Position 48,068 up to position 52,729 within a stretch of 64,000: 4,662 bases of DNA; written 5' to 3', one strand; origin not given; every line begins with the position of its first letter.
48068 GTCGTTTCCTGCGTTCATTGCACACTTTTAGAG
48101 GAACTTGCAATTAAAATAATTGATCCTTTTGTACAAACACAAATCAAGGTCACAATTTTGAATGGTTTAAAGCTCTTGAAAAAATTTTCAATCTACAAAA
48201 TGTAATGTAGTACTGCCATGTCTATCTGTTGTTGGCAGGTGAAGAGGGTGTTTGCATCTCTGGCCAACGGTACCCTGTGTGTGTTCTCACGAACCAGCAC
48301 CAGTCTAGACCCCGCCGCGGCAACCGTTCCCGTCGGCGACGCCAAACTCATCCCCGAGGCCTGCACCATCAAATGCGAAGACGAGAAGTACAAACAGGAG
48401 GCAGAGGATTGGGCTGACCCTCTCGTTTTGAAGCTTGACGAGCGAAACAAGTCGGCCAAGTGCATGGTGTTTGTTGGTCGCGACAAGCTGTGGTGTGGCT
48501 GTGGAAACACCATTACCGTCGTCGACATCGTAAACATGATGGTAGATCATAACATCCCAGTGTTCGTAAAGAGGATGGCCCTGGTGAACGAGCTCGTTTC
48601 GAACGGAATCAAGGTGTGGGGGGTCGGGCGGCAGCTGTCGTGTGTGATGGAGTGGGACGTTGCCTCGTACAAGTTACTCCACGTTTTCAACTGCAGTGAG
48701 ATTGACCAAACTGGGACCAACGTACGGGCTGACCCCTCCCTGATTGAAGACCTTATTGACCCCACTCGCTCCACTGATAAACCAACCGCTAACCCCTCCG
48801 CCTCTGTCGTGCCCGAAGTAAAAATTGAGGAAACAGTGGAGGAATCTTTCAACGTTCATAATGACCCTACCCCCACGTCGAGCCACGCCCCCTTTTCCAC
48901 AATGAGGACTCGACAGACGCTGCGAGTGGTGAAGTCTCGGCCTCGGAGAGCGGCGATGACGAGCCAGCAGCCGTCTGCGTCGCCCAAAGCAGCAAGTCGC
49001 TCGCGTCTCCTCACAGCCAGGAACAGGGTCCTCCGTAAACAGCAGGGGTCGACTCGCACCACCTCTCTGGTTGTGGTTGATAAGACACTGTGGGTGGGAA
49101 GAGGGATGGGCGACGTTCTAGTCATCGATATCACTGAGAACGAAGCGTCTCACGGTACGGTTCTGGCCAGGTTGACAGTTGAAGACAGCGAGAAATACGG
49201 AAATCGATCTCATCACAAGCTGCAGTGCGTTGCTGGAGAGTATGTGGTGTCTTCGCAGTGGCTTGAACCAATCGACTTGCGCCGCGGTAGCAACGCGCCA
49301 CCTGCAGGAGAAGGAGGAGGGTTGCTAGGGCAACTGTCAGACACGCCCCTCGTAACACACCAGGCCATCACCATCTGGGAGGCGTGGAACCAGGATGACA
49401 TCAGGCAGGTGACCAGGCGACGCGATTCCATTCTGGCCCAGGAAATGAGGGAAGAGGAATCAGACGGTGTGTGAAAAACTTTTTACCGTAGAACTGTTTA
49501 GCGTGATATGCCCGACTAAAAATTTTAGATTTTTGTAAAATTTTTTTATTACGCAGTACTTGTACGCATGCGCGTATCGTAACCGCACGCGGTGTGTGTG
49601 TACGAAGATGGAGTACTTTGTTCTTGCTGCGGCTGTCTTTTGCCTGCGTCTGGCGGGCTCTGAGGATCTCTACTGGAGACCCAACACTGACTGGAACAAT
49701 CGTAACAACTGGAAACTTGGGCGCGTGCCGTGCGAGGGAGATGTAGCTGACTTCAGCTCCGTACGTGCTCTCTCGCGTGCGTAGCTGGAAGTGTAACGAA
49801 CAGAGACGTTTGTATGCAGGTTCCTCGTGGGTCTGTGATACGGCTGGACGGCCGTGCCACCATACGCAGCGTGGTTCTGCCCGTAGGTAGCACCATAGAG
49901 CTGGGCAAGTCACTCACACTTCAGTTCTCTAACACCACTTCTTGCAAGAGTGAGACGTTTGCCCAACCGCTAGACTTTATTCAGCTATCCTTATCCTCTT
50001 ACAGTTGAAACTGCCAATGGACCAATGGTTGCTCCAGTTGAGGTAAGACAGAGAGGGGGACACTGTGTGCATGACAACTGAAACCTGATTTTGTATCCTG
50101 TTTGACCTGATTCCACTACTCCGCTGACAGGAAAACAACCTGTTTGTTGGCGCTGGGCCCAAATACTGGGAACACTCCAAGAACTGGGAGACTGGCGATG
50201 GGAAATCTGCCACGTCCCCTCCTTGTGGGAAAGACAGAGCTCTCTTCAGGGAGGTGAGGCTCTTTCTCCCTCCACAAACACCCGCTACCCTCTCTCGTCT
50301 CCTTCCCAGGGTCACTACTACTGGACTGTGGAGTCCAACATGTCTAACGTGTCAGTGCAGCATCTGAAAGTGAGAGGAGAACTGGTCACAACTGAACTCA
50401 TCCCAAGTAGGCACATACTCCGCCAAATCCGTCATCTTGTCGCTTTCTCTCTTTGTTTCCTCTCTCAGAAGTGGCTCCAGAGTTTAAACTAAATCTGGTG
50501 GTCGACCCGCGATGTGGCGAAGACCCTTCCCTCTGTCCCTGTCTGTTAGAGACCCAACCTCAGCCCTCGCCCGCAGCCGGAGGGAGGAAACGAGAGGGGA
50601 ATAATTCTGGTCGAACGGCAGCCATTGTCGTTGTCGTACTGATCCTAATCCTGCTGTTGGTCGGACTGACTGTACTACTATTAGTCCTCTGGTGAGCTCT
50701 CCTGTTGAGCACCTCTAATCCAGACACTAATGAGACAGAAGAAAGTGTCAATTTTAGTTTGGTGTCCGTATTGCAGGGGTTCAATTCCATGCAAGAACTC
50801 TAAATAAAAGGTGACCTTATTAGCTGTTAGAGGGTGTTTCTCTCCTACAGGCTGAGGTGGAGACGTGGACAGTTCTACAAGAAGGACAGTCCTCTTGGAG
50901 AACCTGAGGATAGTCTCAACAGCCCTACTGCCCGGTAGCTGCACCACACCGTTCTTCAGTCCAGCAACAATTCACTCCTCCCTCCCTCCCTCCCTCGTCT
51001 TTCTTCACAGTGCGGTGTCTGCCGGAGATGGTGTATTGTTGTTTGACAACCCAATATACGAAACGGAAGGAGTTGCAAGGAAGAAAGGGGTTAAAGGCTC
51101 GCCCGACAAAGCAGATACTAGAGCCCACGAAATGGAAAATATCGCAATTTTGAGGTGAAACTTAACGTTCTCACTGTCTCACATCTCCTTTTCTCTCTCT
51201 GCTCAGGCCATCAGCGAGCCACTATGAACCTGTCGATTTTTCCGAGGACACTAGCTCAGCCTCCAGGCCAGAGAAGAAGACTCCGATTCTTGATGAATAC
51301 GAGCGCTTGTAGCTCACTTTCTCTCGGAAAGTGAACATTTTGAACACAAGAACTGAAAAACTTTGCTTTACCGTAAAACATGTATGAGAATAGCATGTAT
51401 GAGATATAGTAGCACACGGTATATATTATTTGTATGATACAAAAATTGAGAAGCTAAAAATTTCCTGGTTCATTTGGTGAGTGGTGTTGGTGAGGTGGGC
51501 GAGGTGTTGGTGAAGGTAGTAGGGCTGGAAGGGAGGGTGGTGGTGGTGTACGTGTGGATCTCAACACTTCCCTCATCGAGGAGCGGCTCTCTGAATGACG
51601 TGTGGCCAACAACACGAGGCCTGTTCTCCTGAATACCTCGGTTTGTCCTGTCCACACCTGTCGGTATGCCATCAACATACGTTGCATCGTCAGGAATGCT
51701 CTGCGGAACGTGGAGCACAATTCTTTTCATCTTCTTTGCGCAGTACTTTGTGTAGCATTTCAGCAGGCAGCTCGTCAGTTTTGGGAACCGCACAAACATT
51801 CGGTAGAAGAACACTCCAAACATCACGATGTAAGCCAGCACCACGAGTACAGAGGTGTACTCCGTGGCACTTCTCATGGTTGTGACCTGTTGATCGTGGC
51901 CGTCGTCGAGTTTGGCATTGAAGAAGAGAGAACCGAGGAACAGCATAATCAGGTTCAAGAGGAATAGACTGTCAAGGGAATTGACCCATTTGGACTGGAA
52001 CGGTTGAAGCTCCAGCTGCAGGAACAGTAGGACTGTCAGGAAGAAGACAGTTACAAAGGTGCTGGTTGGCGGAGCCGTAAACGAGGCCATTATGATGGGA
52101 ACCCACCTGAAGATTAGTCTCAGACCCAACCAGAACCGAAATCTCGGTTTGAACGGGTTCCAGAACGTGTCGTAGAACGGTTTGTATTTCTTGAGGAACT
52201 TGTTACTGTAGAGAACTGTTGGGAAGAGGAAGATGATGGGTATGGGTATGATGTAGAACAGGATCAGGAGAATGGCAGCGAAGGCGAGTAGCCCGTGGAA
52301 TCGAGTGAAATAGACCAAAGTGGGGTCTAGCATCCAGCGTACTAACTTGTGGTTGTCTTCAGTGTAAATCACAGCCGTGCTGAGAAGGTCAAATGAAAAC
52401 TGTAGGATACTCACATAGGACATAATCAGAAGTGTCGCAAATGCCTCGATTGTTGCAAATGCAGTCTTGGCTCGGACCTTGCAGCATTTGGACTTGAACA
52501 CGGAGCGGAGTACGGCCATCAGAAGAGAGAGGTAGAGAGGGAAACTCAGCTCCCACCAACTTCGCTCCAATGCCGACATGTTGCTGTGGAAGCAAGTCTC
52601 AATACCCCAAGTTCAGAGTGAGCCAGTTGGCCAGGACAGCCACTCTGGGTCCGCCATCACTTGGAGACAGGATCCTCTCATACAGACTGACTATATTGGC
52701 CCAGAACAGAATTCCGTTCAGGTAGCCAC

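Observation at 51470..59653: Tandem pair of giant intronless genes encoding Pmp-like beta-helix ectodomain fused to a multi-pass TM domain (unrecognised family)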

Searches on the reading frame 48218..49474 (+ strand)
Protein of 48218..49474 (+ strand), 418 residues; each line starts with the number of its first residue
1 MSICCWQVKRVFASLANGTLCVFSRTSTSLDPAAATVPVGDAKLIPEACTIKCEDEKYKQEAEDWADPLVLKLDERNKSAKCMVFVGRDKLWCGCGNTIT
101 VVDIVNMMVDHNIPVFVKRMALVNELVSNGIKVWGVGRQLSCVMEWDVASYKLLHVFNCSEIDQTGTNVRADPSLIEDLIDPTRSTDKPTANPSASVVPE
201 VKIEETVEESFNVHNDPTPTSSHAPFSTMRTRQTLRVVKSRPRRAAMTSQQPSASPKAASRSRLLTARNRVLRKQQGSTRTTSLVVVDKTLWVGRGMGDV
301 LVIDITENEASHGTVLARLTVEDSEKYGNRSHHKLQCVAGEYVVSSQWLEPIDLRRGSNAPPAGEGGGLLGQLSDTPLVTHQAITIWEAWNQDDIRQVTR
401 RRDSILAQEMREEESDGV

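Call 7: search_protein_families(library=pfam, proteins=[window:48218-49474:+], max_evalue=0.01)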
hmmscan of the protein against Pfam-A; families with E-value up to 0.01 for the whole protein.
window:48218-49474:+ (418 aa): 2 families
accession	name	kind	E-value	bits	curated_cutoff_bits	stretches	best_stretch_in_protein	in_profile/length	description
PF23748.1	Beta-prop_LRRK2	-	1e-07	31.7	26.9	0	75-165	157-257/359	LRRK2 beta propeller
PF19056.6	WD40_2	-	3.3e-05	23.2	22.5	0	79-134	181-235/488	WD40 repeated domain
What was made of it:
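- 48218..49474 (+): Conserved neighbour: last large exon (beta-propeller) of an LRRK/ROCO-like gene. Weak Beta-prop_LRRK2 match (E 1e-07, no stretch significant on its own; call 7).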

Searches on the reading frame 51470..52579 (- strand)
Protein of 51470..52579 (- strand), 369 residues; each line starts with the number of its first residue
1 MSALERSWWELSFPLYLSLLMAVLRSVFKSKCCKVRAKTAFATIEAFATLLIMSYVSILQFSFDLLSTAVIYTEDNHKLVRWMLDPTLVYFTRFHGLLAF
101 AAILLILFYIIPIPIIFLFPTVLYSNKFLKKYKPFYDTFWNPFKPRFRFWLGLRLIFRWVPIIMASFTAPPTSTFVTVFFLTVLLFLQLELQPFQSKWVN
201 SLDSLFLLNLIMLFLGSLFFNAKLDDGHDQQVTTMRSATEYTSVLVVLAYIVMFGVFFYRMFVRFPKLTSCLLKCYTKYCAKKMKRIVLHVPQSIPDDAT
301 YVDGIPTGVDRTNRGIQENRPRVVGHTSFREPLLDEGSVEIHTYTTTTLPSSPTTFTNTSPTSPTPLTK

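Call 4: search_protein_families(library=pfam, proteins=[window:51470-52579:-], max_evalue=1)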
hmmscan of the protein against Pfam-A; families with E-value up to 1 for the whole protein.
window:51470-52579:- (369 aa): 0 families
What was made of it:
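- On Chlamydial Pmp autotransporters (type V secretion): No autotransporter model matches (call 4).
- On Polycystin-1 / PKD family: No hits in Pfam scans of the full proteins (call 4).
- Closest known: Animal beta-helix. Different: None of these domains is detected here (call 4), and here the anchor is polytopic.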
